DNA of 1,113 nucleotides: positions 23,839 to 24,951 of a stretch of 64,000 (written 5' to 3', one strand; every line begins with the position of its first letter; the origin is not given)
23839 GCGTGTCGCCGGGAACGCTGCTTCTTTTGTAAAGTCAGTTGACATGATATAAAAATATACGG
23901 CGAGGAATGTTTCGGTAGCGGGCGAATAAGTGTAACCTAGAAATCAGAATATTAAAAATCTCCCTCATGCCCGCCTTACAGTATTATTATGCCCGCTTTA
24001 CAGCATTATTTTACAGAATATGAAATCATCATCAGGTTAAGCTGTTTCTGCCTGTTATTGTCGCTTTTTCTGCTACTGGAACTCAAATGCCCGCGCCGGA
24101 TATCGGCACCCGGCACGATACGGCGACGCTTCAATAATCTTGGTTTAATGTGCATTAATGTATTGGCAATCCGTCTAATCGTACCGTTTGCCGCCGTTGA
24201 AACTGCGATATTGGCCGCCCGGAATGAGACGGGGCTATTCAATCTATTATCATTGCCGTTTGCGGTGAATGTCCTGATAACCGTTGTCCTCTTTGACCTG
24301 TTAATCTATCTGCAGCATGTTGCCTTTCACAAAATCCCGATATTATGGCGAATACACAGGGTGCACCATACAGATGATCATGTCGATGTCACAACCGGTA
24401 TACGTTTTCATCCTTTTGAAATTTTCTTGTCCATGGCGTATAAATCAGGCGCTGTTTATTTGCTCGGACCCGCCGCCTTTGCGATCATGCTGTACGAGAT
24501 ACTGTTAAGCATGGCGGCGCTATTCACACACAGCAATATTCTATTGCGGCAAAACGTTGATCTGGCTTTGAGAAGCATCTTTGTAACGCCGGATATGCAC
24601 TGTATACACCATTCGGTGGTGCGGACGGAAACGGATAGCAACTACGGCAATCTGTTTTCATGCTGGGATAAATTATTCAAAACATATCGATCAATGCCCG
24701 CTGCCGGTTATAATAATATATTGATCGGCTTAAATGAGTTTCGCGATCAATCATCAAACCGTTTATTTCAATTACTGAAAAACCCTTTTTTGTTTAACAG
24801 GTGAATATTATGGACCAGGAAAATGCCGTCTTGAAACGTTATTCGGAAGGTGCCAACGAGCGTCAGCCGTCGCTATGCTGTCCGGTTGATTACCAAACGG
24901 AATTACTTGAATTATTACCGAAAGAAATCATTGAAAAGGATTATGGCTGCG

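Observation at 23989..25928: Translationally coupled fatty-acid-hydroxylase-superfamily enzyme plus ArsM-like methyltransferase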

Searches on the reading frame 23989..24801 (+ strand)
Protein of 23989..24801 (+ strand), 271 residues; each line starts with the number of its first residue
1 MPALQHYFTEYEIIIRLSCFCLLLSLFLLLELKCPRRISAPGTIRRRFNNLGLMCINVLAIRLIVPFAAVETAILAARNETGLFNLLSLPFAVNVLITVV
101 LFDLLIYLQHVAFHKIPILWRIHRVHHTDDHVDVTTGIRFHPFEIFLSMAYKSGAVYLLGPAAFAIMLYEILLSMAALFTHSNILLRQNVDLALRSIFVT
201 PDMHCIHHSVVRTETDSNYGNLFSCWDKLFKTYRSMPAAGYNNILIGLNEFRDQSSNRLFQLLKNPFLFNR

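Call 3: search_protein_families(library=pfam, proteins=[window:23989-24801:+], max_evalue=0.01)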
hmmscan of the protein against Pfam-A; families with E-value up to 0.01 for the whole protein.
window:23989-24801:+ (271 aa): 1 family
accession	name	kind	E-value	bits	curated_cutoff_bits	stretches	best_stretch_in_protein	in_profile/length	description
PF04116.19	FA_hydroxylase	-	3.2e-27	96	31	1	96-232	2-132/132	Fatty acid hydroxylase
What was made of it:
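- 23989..24804 (+): HYD: 271-aa integral-membrane di-iron oxygenase of the fatty-acid-hydroxylase/sterol-desaturase superfamily. Pfam PF04116, 96 bits (call 3).
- On FA_hydroxylase superfamily (PF04116): 96 bits against 31 (call 3).
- Checked: HYD matches Pfam FA_hydroxylase at 96 bits against a cut-off of 31 (call 3).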

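Call 4: search_protein_families(library=ncbifam, proteins=[window:23989-24801:+], max_evalue=0.01)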
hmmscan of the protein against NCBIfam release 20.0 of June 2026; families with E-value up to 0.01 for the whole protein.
window:23989-24801:+ (271 aa): 1 family
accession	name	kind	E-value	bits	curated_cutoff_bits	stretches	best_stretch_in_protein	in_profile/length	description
NF052566.1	OrLpdHdlsOlsERhiz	equivalog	7.5e-23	81.3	475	1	63-244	88-265/293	ornithine lipid hydroxylase OlsE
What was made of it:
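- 23989..24804 (+): The only NCBIfam hit is OlsE at 81 bits, far below its 475 cut-off (call 4).
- On OlsE ornithine-lipid hydroxylase (NF052566): 81 bits against 475 (call 4).
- Closest known: OlsE. Same: OlsE is the only NCBIfam hit (E 7.5e-23) (call 4).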

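Call 9: find_homologous_proteins(query=window:23989-24801:+)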
Query window:23989-24801:+ (271 aa): 2230 proteins with E <= 0.001 among 3546 candidates; the best 120 are listed.
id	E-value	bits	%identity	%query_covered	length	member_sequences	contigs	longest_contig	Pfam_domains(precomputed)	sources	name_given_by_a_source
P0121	5.2e-176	602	100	100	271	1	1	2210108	PF04116.20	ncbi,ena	-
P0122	9.7e-109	381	63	99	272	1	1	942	PF04116.20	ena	-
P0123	2.3e-106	373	64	95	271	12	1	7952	PF04116.20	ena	-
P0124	1.5e-105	371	64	95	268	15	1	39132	PF04116.20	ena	-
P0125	3.5e-105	370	61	100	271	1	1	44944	PF04116.20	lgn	-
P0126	1.3e-104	368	58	99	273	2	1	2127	PF04116.20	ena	-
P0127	3.9e-104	366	63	100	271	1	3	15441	PF04116.20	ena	-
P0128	6.1e-103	362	63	96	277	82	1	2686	PF04116.20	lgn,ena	-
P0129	6.9e-103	362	57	99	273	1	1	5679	PF04116.20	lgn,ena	-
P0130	6.3e-102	359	61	99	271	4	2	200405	PF04116.20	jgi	jgi:sterol desaturase/sphingolipid hydroxylase (fatty acid hydroxylase superfamily)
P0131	9.5e-102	358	62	100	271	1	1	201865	PF04116.20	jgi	jgi:sterol desaturase/sphingolipid hydroxylase (fatty acid hydroxylase superfamily)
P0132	1.0e-101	358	60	99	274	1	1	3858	PF04116.20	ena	-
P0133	1.1e-100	355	60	99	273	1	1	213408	PF04116.20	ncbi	-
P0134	3.5e-100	353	60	100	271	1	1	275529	PF04116.20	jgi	jgi:sterol desaturase/sphingolipid hydroxylase (fatty acid hydroxylase superfamily)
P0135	6.6e-100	352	60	99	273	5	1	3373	PF04116.20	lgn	-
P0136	7.8e-100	352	59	100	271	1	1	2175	PF04116.20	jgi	-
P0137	9.1e-100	352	60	100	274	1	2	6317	PF04116.20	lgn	-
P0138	1.4e-99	351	60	99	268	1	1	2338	PF04116.20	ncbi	-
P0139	6.1e-99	349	59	100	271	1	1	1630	PF04116.20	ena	-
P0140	6.3e-99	349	59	100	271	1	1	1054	PF04116.20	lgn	-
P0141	8.3e-99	349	58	99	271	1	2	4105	PF04116.20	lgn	-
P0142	9.6e-99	348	59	100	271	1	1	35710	PF04116.20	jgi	-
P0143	1.0e-98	348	61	100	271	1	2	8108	PF04116.20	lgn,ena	-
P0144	1.3e-98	348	59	99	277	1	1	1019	PF04116.20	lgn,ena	-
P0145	1.4e-98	348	59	99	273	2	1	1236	PF04116.20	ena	-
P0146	1.4e-98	348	59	99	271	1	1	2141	PF04116.20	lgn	-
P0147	1.9e-98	347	60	99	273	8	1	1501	PF04116.20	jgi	jgi:sterol desaturase/sphingolipid hydroxylase (fatty acid hydroxylase superfamily)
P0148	3.3e-98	347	60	99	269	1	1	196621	PF04116.20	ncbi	-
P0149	3.6e-98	347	60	100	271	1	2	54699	PF04116.20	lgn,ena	-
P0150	4.1e-98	346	59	99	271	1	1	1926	PF04116.20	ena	-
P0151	4.3e-98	346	58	99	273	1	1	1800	PF04116.20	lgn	-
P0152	4.8e-98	346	59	100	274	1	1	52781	PF04116.20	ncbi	-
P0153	5.1e-98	346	59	100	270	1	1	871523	PF04116.20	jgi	jgi:sterol desaturase/sphingolipid hydroxylase (fatty acid hydroxylase superfamily)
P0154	5.1e-98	346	58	100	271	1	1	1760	PF04116.20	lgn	-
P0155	6.0e-98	346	57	100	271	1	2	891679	PF04116.20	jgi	jgi:sterol desaturase/sphingolipid hydroxylase (fatty acid hydroxylase superfamily)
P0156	7.0e-98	346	59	100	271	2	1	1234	PF04116.20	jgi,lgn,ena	-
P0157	1.1e-97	345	60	98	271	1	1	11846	PF04116.20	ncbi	-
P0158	1.3e-97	345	58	100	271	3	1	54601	PF04116.20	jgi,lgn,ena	-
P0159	1.5e-97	345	57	100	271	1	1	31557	PF04116.20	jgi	jgi:sterol desaturase/sphingolipid hydroxylase (fatty acid hydroxylase superfamily)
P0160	2.4e-97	344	57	100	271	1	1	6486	PF04116.20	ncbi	-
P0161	2.5e-97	344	60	99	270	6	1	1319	PF04116.20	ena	-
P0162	2.6e-97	344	58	99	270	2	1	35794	PF04116.20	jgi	-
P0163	3.3e-97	343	61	98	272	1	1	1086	PF04116.20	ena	-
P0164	6.2e-97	343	58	100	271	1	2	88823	PF04116.20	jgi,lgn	jgi:sterol desaturase/sphingolipid hydroxylase (fatty acid hydroxylase superfamily)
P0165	6.3e-97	343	59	99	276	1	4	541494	PF04116.20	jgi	jgi:sterol desaturase/sphingolipid hydroxylase (fatty acid hydroxylase superfamily)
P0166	9.3e-97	342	58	99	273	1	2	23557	PF04116.20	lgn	-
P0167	1.7e-96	341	57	100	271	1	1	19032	PF04116.20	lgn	-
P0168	1.8e-96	341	57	100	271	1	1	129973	PF04116.20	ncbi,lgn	-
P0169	1.9e-96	341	58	99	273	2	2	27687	PF04116.20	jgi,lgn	-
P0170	2.2e-96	341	60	99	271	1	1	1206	PF04116.20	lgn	-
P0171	2.9e-96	340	58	99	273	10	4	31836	PF04116.20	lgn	-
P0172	3.3e-96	340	61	98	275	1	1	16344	PF04116.20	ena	-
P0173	4.7e-96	340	58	100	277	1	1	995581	PF04116.20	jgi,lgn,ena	-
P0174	5.9e-96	339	56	100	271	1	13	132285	PF04116.20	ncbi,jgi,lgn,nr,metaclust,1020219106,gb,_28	ncbi:MAG TPA: sterol desaturase family protein [Thiotrichaceae bacterium]|jgi:sterol desaturase/sphi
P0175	6.8e-96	339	57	100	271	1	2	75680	PF04116.20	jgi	jgi:sterol desaturase/sphingolipid hydroxylase (fatty acid hydroxylase superfamily)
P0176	1.0e-95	339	58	99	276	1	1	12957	PF04116.20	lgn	-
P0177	1.0e-95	339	58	100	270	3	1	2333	PF04116.20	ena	-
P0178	2.1e-95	337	60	99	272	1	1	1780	PF04116.20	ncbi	-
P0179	2.5e-95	337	64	89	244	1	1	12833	PF04116.20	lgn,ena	-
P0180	3.3e-95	337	57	99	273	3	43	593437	PF04116.20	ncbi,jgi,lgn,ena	jgi:sterol desaturase/sphingolipid hydroxylase (fatty acid hydroxylase superfamily)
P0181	3.3e-95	337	59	99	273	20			PF04116.20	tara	tara:strand:- start:29 stop:850 length:822 start_codon:yes stop_codon:yes gene_type:complete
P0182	4.0e-95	337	56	99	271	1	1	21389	PF04116.20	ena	-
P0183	8.2e-95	336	57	100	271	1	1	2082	PF04116.20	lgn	-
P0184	1.3e-94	335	57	99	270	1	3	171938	PF04116.20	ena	-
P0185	1.6e-94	335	56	100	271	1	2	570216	PF04116.20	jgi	jgi:sterol desaturase/sphingolipid hydroxylase (fatty acid hydroxylase superfamily)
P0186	2.5e-94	334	58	97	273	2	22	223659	PF04116.20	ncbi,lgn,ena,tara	tara:strand:+ start:1392 stop:2213 length:822 start_codon:yes stop_codon:yes gene_type:complete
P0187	4.6e-94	333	56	100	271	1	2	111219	PF04116.20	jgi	jgi:sterol desaturase/sphingolipid hydroxylase (fatty acid hydroxylase superfamily)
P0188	8.1e-94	332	58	100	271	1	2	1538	PF04116.20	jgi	jgi:sterol desaturase/sphingolipid hydroxylase (fatty acid hydroxylase superfamily)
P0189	8.3e-94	332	56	100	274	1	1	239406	PF04116.20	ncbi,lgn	-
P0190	1.2e-93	332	63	88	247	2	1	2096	PF04116.20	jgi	-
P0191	2.4e-93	331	56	100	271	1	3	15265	PF04116.20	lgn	-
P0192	2.9e-93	331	56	100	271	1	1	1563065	PF04116.20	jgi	jgi:sterol desaturase/sphingolipid hydroxylase (fatty acid hydroxylase superfamily)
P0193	5.6e-93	330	56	99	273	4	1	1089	PF04116.20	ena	-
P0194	5.6e-93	330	56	99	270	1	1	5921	PF04116.20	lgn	-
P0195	6.5e-93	329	59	97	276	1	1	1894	PF04116.20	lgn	-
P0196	6.9e-93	329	57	99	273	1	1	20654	PF04116.20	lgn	-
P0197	7.8e-93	329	57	99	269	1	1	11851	PF04116.20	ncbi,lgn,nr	ncbi:MAG: sterol desaturase [marine bacterium B5-7]|nr:MAG: sterol desaturase [marine bacterium B5-7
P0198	2.2e-92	328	55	100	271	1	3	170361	PF04116.20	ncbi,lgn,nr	ncbi:MAG: sterol desaturase family protein [Proteobacteria bacterium]|nr:sterol desaturase family pr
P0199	8.8e-92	326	56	100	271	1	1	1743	PF04116.20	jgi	jgi:sterol desaturase/sphingolipid hydroxylase (fatty acid hydroxylase superfamily)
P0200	1.2e-91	325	58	97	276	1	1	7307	PF04116.20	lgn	-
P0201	2.6e-91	324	59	96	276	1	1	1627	PF04116.20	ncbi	-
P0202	4.3e-91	323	58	98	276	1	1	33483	PF04116.20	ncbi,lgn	-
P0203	1.3e-90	322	57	97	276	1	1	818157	PF04116.20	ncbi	-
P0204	2.4e-90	321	59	97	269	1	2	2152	PF04116.20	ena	-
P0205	3.2e-90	321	61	85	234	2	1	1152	PF04116.20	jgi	-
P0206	6.4e-90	320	55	100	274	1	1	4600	PF04116.20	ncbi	-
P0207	1.1e-89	319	56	86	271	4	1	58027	PF04116.20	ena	-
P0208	2.4e-89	318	54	97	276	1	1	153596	PF04116.20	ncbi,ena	-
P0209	2.9e-89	317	56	97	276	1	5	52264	PF04116.20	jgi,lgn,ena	jgi:sterol desaturase/sphingolipid hydroxylase (fatty acid hydroxylase superfamily)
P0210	4.6e-89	317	57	99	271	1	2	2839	PF04116.20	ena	-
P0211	5.1e-89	317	62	88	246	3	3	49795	PF04116.20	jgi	jgi:sterol desaturase/sphingolipid hydroxylase (fatty acid hydroxylase superfamily)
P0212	1.7e-88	315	57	86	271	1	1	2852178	PF04116.20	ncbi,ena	-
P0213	3.3e-88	314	54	100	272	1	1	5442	PF04116.20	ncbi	ncbi:MAG: sterol desaturase family protein [Pseudomonadota bacterium]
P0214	5.4e-88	313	59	89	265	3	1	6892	PF04116.20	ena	-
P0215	4.2e-87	310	55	99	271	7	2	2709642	PF04116.20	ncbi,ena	-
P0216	8.0e-87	309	56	94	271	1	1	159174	PF04116.20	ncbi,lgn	-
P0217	5.9e-86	307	55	99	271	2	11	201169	PF04116.20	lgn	-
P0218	8.0e-85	303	57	92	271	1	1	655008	PF04116.20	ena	-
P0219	4.5e-84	300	52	99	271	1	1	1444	PF04116.20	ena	-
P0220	3.9e-83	297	52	100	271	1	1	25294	PF04116.20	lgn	-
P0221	8.8e-83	296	56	86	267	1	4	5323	PF04116.20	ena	-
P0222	3.2e-82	294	54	99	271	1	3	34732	PF04116.20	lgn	-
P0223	2.1e-80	288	51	95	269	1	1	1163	PF04116.20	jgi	jgi:sterol desaturase/sphingolipid hydroxylase (fatty acid hydroxylase superfamily)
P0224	1.1e-78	283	48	98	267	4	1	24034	PF04116.20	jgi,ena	-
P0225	4.1e-78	281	51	96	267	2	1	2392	PF04116.20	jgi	-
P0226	5.0e-78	281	49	98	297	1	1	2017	PF04116.20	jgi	jgi:sterol desaturase/sphingolipid hydroxylase (fatty acid hydroxylase superfamily)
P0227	1.6e-77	279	51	97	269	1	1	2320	PF04116.20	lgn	-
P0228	5.1e-77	277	52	92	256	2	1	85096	PF04116.20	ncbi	-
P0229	1.0e-76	276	49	98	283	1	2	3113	PF04116.20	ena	-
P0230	1.2e-76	276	48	98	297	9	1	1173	PF04116.20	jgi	jgi:sterol desaturase/sphingolipid hydroxylase (fatty acid hydroxylase superfamily)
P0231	1.9e-75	272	49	96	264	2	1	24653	PF04116.20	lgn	-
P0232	2.0e-75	272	50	96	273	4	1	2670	PF04116.20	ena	-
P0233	2.0e-75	272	50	96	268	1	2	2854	PF04116.20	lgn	-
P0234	5.0e-75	271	49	95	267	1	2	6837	PF04116.20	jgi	jgi:sterol desaturase/sphingolipid hydroxylase (fatty acid hydroxylase superfamily)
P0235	7.5e-75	270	48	95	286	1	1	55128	PF04116.20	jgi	jgi:sterol desaturase/sphingolipid hydroxylase (fatty acid hydroxylase superfamily)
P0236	1.4e-74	269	49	94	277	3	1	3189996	PF04116.20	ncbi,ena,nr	nr:sterol desaturase family protein [uncultured Vibrio sp.]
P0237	1.5e-74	269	68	65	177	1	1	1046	PF04116.20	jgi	jgi:sterol desaturase/sphingolipid hydroxylase (fatty acid hydroxylase superfamily)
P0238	2.5e-74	268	52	87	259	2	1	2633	PF04116.20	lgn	-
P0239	2.7e-74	268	48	95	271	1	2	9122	PF04116.20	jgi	jgi:sterol desaturase/sphingolipid hydroxylase (fatty acid hydroxylase superfamily)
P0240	2.8e-74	268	48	95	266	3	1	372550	PF04116.20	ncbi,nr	ncbi:MAG: sterol desaturase family protein [Rhodospirillales bacterium]|nr:sterol desaturase family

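Call 24: find_encoding_contigs(protein=P0236, flank=8000, max_places=3)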
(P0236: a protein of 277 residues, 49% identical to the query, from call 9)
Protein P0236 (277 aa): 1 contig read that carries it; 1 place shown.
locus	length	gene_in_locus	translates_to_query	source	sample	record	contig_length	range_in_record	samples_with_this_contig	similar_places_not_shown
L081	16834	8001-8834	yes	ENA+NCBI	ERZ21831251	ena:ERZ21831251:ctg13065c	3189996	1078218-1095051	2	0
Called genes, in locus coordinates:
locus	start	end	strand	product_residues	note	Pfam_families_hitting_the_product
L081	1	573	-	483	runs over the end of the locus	PF00072:Response_reg, PF00158:Sigma54_activat, PF14532:Sigma54_activ_2, PF00004:AAA (weak), PF07728:AAA_5, PF25601:AAA_lid_14, PF02954:HTH_8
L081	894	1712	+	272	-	PF12849:PBP_like_2, PF13531:SBP_bac_11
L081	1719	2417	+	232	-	PF00528:BPD_transp_1 (weak)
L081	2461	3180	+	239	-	PF00005:ABC_tran, PF02463:SMC_N (faint), PF13304:AAA_21 (faint)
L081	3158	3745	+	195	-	PF12804:NTP_transf_3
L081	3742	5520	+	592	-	PF03205:MobB, PF03453:MoeA_N, PF00994:MoCF_biosynth, PF03454:MoeA_C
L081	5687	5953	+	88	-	PF11173:DUF2960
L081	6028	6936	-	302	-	PF00480:ROK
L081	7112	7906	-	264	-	PF03942:DTW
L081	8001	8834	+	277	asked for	PF04116:FA_hydroxylase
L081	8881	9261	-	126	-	-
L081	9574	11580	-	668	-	PF00015:MCPsignal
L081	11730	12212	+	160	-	PF00877:NLPC_P60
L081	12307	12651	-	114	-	PF12290:DUF3802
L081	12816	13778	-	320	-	PF00990:GGDEF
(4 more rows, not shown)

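Call 25: find_encoding_contigs(protein=P0240, flank=8000, max_places=3)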
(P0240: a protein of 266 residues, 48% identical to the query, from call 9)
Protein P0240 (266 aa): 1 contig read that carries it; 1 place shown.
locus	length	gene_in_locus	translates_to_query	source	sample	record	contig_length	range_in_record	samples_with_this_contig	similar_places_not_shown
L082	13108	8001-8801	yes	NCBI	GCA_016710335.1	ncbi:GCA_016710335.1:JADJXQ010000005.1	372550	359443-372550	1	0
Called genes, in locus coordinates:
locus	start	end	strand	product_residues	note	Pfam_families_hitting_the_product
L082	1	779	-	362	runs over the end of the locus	-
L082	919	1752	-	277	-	PF11020:DUF2610, PF08238:Sel1 (faint)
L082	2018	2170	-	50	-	-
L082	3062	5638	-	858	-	PF13191:AAA_16, PF20703:nSTAND1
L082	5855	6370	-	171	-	PF00156:Pribosyltran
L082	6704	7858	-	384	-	PF03969:AFG1_ATPase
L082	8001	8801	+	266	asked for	PF04116:FA_hydroxylase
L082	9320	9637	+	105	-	PF00085:Thioredoxin, PF13098:Thioredoxin_2, PF13905:Thioredoxin_8 (faint)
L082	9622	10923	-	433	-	PF08245:Mur_ligase_M (weak), PF02875:Mur_ligase_C, PF27239:FOL3_C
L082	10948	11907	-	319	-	PF01039:Carboxyl_trans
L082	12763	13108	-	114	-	PF00291:PALP (weak)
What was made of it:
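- Distant HYDs in Vibrio and Rhodospirillales stand alone (calls 24, 25). HYD homologues stand alone in Vibrio and Rhodospirillales (calls 24, 25).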

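Call 28: find_encoding_contigs(protein=P0130, flank=6000, max_places=2)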
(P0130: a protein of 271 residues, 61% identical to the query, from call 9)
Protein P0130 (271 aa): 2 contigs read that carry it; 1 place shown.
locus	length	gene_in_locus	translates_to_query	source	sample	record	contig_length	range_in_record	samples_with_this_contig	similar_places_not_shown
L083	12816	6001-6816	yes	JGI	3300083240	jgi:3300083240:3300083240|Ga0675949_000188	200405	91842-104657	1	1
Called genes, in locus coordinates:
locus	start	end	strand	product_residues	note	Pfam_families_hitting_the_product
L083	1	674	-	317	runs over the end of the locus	PF00069:Pkinase, PF07714:PK_Tyr_Ser-Thr, PF03109:ABC1 (weak)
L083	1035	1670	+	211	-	-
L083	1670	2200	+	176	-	PF13511:DUF4124 (weak)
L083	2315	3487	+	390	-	PF08448:PAS_4 (faint), PF00512:HisKA, PF02518:HATPase_c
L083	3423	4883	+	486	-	PF00072:Response_reg, PF00158:Sigma54_activat, PF14532:Sigma54_activ_2, PF07728:AAA_5, PF25601:AAA_lid_14, PF02954:HTH_8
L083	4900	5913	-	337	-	PF00490:ALAD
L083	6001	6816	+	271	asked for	PF04116:FA_hydroxylase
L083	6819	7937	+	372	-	PF01728:FtsJ (weak), PF13489:Methyltransf_23 (weak), PF01209:Ubie_methyltran, PF13847:Methyltransf_31, PF08242:Methyltransf_12 (weak), PF13649:Methyltransf_25, PF08241:Methyltransf_11, PF13847:Methyltransf_31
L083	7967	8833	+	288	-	PF00763:THF_DHG_CYH, PF02882:THF_DHG_CYH_C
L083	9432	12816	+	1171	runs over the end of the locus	PF00989:PAS, PF08447:PAS_3, PF08448:PAS_4, PF13426:PAS_9, PF13185:GAF_2 (weak), PF00512:HisKA, PF02518:HATPase_c, PF00072:Response_reg, +3 more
